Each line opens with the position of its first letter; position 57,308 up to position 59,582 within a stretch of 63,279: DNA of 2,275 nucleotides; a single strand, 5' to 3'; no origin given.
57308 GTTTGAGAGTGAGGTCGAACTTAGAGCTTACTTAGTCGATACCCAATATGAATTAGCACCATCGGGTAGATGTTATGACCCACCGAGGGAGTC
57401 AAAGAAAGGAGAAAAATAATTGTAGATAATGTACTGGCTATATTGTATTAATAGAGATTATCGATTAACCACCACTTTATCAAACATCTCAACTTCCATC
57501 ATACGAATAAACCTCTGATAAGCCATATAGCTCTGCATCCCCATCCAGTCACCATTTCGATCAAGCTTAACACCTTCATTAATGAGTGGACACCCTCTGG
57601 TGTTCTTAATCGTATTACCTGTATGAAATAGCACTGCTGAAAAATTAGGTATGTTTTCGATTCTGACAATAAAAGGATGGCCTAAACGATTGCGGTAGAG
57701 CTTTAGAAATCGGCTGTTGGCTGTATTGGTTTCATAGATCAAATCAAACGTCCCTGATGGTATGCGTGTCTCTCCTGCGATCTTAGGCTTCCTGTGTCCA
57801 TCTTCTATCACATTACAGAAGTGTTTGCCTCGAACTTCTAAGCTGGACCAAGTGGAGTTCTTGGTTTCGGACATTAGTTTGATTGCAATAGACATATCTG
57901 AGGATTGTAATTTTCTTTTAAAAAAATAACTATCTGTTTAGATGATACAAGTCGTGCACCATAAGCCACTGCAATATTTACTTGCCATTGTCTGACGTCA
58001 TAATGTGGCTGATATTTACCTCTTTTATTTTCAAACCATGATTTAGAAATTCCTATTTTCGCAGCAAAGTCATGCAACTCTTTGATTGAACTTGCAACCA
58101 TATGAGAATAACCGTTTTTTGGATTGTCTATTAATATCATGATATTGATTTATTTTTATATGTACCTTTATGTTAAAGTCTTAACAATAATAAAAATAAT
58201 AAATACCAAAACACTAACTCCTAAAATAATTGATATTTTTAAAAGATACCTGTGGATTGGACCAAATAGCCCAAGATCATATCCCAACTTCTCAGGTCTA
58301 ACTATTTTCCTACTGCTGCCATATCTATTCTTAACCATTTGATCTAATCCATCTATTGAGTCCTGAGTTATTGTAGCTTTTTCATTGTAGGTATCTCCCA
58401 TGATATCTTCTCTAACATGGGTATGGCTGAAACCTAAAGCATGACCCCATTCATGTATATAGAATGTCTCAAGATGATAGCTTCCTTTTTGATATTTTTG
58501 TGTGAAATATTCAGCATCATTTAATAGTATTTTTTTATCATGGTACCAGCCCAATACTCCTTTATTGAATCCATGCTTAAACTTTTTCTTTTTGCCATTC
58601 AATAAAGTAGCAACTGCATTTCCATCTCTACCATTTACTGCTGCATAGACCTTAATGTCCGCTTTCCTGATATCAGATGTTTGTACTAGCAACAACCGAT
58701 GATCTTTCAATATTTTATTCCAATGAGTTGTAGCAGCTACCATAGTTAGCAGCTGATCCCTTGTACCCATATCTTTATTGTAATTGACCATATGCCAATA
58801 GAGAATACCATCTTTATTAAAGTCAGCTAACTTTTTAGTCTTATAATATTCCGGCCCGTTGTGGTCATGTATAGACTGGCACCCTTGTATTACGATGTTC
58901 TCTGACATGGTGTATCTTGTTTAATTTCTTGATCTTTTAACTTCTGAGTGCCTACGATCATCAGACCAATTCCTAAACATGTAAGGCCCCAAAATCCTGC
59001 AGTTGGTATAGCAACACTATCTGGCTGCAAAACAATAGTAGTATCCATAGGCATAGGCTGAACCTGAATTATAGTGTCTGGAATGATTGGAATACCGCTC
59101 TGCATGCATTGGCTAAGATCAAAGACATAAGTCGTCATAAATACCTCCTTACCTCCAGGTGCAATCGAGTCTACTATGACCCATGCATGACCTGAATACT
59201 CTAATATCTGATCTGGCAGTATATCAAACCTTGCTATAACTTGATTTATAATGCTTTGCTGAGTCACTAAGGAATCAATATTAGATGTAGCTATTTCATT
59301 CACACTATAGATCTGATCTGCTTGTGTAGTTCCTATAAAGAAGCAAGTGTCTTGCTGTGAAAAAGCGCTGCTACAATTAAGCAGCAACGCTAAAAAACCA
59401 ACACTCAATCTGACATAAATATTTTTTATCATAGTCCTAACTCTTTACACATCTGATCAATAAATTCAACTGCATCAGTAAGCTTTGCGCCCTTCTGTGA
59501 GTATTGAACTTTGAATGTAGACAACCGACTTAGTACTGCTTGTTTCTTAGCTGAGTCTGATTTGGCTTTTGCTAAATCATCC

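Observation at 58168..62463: Three tandem metzincin proteases next to a lipoprotein di-haem cytochrome-c-peroxidase/MauG-like gene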

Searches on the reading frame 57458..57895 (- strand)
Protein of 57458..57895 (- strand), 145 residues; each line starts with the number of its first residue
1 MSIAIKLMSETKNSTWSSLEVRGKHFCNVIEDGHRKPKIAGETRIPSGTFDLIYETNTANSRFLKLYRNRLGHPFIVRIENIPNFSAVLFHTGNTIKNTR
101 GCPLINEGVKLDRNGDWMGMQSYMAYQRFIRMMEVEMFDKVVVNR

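Call 3: search_protein_families(library=pfam, proteins=[window:57458-57895:-], max_evalue=0.1)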
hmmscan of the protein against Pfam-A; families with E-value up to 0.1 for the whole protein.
window:57458-57895:- (145 aa): 1 family
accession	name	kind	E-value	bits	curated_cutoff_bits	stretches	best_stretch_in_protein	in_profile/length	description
PF18925.5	DUF5675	-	9.3e-19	67.8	26.7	1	10-133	7-112/114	Family of unknown function (DUF5675)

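Call 4: search_protein_families(library=phrogs, proteins=[window:57458-57895:-], max_evalue=0.1)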
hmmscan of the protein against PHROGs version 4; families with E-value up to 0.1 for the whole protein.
window:57458-57895:- (145 aa): 1 family
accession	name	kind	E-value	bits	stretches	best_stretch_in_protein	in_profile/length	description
phrog_1501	-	unknown function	3.5e-12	47.4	1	8-141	15-150/159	-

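Call 15: search_protein_families(library=ncbifam, proteins=[window:57458-57895:-], max_evalue=0.1)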
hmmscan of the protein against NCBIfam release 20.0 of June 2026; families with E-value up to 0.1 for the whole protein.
window:57458-57895:- (145 aa): 0 families

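Call 35: search_solved_structures(query=window:57458-57895:-, max_evalue=10, show_alignments=2)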
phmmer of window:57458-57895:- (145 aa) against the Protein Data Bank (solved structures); distinct sequences matched with E-value up to 10: 1.
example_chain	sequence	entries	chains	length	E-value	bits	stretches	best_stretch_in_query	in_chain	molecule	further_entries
9slz_A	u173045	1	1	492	1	12.6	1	56-132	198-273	Lysine--tRNA ligase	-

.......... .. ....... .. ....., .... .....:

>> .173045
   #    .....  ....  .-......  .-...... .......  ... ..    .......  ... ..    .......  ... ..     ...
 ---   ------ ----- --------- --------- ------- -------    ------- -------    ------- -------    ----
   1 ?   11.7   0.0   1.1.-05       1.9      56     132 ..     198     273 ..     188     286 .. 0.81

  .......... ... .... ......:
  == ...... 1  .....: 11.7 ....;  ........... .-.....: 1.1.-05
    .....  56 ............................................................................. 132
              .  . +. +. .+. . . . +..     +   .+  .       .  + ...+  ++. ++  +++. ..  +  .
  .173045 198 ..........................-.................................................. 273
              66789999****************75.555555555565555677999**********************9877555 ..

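Call 95: search_dna_similar(query=window:57458-57895:-, collection=phages, mode=protein, max_evalue=0.001, max_rows=25)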
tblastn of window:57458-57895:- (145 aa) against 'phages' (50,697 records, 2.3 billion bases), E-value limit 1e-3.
Records with a match: 92; places in all: 92; records where one place covers at least 80% of the query: 15.
Best place of each record, by identity: <60% 92.
By first word of the organism name: Bacteroides 32; uncultured 31; Vibrio 7; Campylobacter 3; Caudoviricetes 2; Sphingomonas 2; Bacteriophage 2; Dulem 2; IAS 2; bajarodmic 2; and 7 more.
By host as written in the record: - 39; Bacteroides intestinalis DSM 108646 25; Vibrio cholerae O1 El Tor 2; Sphingomonas paucimobilis, Felix d'Herelle Reference Center for Phages host ... 2; Campylobacter jejuni L26 2; Vibrio coralliilyticus RE98 2; Bacteroides thetaiotaomicron VPI-5484 2; Bacteroides cellulosilyticus 2; and 14 more.
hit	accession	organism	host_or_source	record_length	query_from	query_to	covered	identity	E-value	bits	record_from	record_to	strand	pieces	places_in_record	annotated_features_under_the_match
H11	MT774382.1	uncultured phage cr10_1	human feces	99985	13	134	84%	33.1%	3e-11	66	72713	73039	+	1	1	transpeptidase catalytic domain protein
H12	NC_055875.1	uncultured phage cr10_1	human feces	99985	13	134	84%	33.1%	3e-11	66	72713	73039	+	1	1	transpeptidase catalytic domain protein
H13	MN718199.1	Vibrio phage vB_VchM_Kuja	Vibrio cholerae O1 El Tor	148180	1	133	92%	29.9%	2e-6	52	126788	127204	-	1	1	hypothetical protein | portal vertex protein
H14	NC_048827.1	Vibrio phage vB_VchM_Kuja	Vibrio cholerae O1 El Tor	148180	1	133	92%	29.9%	2e-6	52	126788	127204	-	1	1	hypothetical protein | portal vertex protein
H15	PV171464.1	Vibrio phage VPALA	Vibrio anguillarum ALA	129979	1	137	94%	28.4%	2e-5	49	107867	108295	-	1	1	hypothetical protein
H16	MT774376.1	uncultured phage cr55_1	human feces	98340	1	140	97%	26.7%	1e-6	52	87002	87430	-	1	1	transpeptidase catalytic domain protein | hypothetical protein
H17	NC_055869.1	uncultured phage cr55_1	human feces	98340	1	140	97%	26.7%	1e-6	52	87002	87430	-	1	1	transpeptidase catalytic domain protein | hypothetical protein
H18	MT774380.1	uncultured phage cr1_1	human feces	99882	1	140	97%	26.7%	1e-6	52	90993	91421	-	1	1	transpeptidase catalytic domain protein | hypothetical protein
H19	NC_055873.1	uncultured phage cr1_1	human feces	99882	1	140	97%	26.7%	1e-6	52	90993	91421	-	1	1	transpeptidase catalytic domain protein | hypothetical protein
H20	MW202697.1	Caudoviricetes sp.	Manatee Spring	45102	11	110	69%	37.0%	5e-10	62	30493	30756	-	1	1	hypothetical protein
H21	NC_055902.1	uncultured phage cr131_1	Rhesus macaque feces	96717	1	134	92%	27.4%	2e-10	63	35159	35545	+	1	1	putative transpeptidase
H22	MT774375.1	uncultured phage cr50_1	human feces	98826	13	134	84%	28.2%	2e-5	49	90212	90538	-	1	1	transpeptidase catalytic domain protein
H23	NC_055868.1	uncultured phage cr50_1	human feces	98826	13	134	84%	28.2%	2e-5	49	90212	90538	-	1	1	transpeptidase catalytic domain protein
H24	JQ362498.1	Sphingomonas phage PAU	Sphingomonas paucimobilis, Felix ...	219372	11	115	72%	32.2%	4e-5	48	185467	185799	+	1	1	261: gp261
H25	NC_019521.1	Sphingomonas phage PAU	Sphingomonas paucimobilis, Felix ...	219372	11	115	72%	32.2%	4e-5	48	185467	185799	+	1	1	261: gp261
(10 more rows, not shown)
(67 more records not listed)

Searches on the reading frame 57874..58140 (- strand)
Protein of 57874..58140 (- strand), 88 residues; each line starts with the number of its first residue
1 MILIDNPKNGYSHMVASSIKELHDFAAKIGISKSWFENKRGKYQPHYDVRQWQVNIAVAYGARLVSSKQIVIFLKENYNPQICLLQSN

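Call 3: search_protein_families(library=pfam, proteins=[window:57874-58140:-], max_evalue=0.1)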
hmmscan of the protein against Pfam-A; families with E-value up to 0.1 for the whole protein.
window:57874-58140:- (88 aa): 1 family
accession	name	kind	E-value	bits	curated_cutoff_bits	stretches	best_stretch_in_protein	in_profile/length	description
PF13223.11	DUF4031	-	9.1e-17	61.5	25.6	1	10-76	14-75/76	Protein of unknown function (DUF4031)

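Call 4: search_protein_families(library=phrogs, proteins=[window:57874-58140:-], max_evalue=0.1)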
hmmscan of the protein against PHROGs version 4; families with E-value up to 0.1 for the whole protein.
window:57874-58140:- (88 aa): 2 families
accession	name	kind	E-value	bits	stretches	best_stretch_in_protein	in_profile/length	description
phrog_4887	-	unknown function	8.3e-15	55.9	1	11-77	23-88/97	-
phrog_15088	-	unknown function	0.074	14.5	1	38-86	8-56/87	-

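Call 15: search_protein_families(library=ncbifam, proteins=[window:57874-58140:-], max_evalue=0.1)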
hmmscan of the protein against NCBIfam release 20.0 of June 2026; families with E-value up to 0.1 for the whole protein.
window:57874-58140:- (88 aa): 0 families

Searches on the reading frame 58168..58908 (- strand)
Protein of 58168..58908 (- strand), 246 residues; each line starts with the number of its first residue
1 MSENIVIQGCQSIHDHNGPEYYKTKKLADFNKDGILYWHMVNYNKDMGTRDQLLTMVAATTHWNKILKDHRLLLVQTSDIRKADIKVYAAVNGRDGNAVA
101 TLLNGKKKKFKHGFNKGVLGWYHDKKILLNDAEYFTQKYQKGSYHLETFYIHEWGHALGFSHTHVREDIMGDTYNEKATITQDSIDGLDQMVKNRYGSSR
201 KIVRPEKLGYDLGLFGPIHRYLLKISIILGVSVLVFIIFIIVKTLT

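Call 3: search_protein_families(library=pfam, proteins=[window:58168-58908:-], max_evalue=0.1)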
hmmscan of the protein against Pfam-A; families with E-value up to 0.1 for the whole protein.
window:58168-58908:- (246 aa): 4 families
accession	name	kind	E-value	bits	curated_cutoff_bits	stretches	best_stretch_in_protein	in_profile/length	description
PF00413.30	Peptidase_M10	-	3.6e-13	50.1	24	1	36-191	7-157/159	Matrixin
PF01400.30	Astacin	-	0.0016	18.6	22.5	1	150-172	82-104/189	Astacin (Peptidase family M12A)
PF10462.15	Peptidase_M66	-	0.0028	17.1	20.6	1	142-192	188-238/306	Peptidase M66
PF12044.14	Metallopep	-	0.066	12.2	27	0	151-175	319-341/427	Putative peptidase family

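Call 4: search_protein_families(library=phrogs, proteins=[window:58168-58908:-], max_evalue=0.1)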
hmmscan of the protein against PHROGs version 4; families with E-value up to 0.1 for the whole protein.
window:58168-58908:- (246 aa): 3 families
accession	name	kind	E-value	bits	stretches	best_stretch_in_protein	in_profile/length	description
phrog_4415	-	other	0.034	14.6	1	93-172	131-202/279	peptidase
phrog_34577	-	unknown function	0.035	15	1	114-164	21-71/254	-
phrog_31961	-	unknown function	0.044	15.1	0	20-71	39-90/99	-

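Call 15: search_protein_families(library=ncbifam, proteins=[window:58168-58908:-], max_evalue=0.1)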
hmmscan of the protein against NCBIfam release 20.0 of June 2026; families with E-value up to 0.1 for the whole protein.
window:58168-58908:- (246 aa): 3 families
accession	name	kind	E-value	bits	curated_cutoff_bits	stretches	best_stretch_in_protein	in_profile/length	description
NF038122.1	metallo_LGF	subfamily_domain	0.00039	20.5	80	1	123-174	116-171/274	NF038122 family metalloprotease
TIGR03935.1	fragilysin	equivalog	0.062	12.2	190.7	0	151-194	343-386/386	fragilysin family metalloproteinase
NF041905.1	MXAN_2677_2678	equivalog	0.079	12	250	0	148-175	186-213/283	myxosortase-dependent metalloprotease, MXAN_2677/MXAN_2678 family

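Call 19: search_solved_structures(query=window:58168-58908:-, max_evalue=1, show_alignments=2)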
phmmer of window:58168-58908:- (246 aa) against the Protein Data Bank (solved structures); distinct sequences matched with E-value up to 1: 65 (the best 60 are shown).
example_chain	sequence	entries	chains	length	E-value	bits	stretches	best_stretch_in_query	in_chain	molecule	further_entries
1cgl_A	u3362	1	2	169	0.0037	20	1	129-201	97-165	FIBROBLAST COLLAGENASE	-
1cge_A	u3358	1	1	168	0.004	19.9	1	129-201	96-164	FIBROBLAST COLLAGENASE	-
1ayk_A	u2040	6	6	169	0.0041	19.9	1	129-201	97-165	COLLAGENASE | FIBROBLAST COLLAGENASE | PROTEIN (COLLAGENASE)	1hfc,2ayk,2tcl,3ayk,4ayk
2j0t_A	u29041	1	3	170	0.0042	19.8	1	129-201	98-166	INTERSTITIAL COLLAGENASE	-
1fbl_A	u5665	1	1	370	0.005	19.6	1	105-205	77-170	FIBROBLAST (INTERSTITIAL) COLLAGENASE (MMP-1)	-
966c_A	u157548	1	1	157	0.0079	18.9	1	129-190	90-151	MMP-1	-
1gkc_A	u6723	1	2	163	0.009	18.7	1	103-188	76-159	92 KDA TYPE IV COLLAGENASE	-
1cgf_A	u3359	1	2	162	0.0095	18.7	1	129-190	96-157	FIBROBLAST COLLAGENASE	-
1su3_A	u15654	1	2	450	0.012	18.3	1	130-205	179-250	Interstitial collagenase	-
3shi_A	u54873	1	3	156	0.012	18.3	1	129-189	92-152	Interstitial collagenase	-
4wzv_A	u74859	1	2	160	0.015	18.1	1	103-189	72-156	Matrix metalloproteinase-9,Matrix metalloproteinase-9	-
4xct_A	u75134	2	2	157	0.015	18.1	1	103-189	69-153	Matrix metalloproteinase-9,Matrix metalloproteinase-9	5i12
4h2e_A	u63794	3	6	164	0.015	18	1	103-189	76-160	Matrix metalloproteinase-9 | Matrix metalloproteinase-9,Matrix metalloproteinase-9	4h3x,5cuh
1hov_A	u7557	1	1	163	0.018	17.8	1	105-191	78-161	MATRIX METALLOPROTEINASE-2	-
5ue3_A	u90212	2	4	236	0.021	17.6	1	103-189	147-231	Matrix metalloproteinase-9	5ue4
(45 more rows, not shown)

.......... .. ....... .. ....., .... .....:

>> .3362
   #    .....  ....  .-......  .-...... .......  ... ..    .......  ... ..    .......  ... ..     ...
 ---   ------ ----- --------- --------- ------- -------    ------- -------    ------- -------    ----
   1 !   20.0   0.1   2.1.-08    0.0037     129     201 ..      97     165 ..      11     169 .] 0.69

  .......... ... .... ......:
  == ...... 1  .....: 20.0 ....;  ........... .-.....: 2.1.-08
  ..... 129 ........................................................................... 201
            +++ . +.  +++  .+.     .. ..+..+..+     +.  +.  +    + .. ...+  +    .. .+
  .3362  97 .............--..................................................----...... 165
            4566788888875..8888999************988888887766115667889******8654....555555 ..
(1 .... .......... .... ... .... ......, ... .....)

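Call 70: find_homologous_proteins(query=A4, max_evalue=0.001)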
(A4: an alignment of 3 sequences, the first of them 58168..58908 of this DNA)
Query A4 (3 sequences) (246 aa, profile of the alignment): 3 proteins with E <= 0.001 among 2585 candidates.
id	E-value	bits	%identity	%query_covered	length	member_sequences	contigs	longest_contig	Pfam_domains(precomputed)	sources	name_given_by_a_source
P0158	5.8e-128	443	94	85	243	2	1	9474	PF00413.31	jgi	-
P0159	2.2e-124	431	80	100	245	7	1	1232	PF00413.31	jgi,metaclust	metaclust:\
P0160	7.8e-106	371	34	74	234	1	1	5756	PF00413.31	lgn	-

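Call 71: find_encoding_contigs(protein=P0158, flank=10000, max_places=3)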
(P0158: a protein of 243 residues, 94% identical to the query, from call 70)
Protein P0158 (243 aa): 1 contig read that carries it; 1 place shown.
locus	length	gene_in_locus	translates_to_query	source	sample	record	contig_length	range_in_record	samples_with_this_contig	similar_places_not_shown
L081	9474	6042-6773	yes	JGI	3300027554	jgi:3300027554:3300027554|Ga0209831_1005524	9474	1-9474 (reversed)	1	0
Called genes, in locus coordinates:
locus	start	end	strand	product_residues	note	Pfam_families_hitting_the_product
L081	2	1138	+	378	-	?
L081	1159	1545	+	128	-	-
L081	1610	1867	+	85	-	-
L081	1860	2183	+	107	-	-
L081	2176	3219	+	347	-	PF03150:CCP_MauG (faint)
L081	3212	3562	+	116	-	-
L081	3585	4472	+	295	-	PF01400:Astacin (weak)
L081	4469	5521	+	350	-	PF01400:Astacin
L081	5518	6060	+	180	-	-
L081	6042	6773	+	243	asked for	PF00413:Peptidase_M10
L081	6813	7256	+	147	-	PF08291:Peptidase_M15_3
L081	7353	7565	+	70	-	-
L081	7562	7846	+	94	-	-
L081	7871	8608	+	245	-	PF04404:ERF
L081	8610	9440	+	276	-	-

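Call 94: search_dna_similar(query=window:58168-58908:-, collection=phages, mode=protein, max_evalue=0.001, max_rows=15)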
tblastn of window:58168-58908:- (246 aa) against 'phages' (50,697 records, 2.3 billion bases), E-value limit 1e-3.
No match.

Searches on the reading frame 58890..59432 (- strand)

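Call 3: search_protein_families(library=pfam, proteins=[window:58890-59432:-], max_evalue=0.1)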
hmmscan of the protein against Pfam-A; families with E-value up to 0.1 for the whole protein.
window:58890-59432:- (180 aa): 0 families

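Call 4: search_protein_families(library=phrogs, proteins=[window:58890-59432:-], max_evalue=0.1)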
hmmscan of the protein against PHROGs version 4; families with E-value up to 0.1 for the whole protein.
window:58890-59432:- (180 aa): 0 families

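Call 15: search_protein_families(library=ncbifam, proteins=[window:58890-59432:-], max_evalue=0.1)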
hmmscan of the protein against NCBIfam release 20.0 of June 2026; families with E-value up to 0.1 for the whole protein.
window:58890-59432:- (180 aa): 1 family
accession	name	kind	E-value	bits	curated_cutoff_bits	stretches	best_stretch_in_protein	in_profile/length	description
NF033207.2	midcut_by_XrtH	subfamily_domain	0.028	14.5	45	1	128-169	22-64/175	midcut-by-XrtH protein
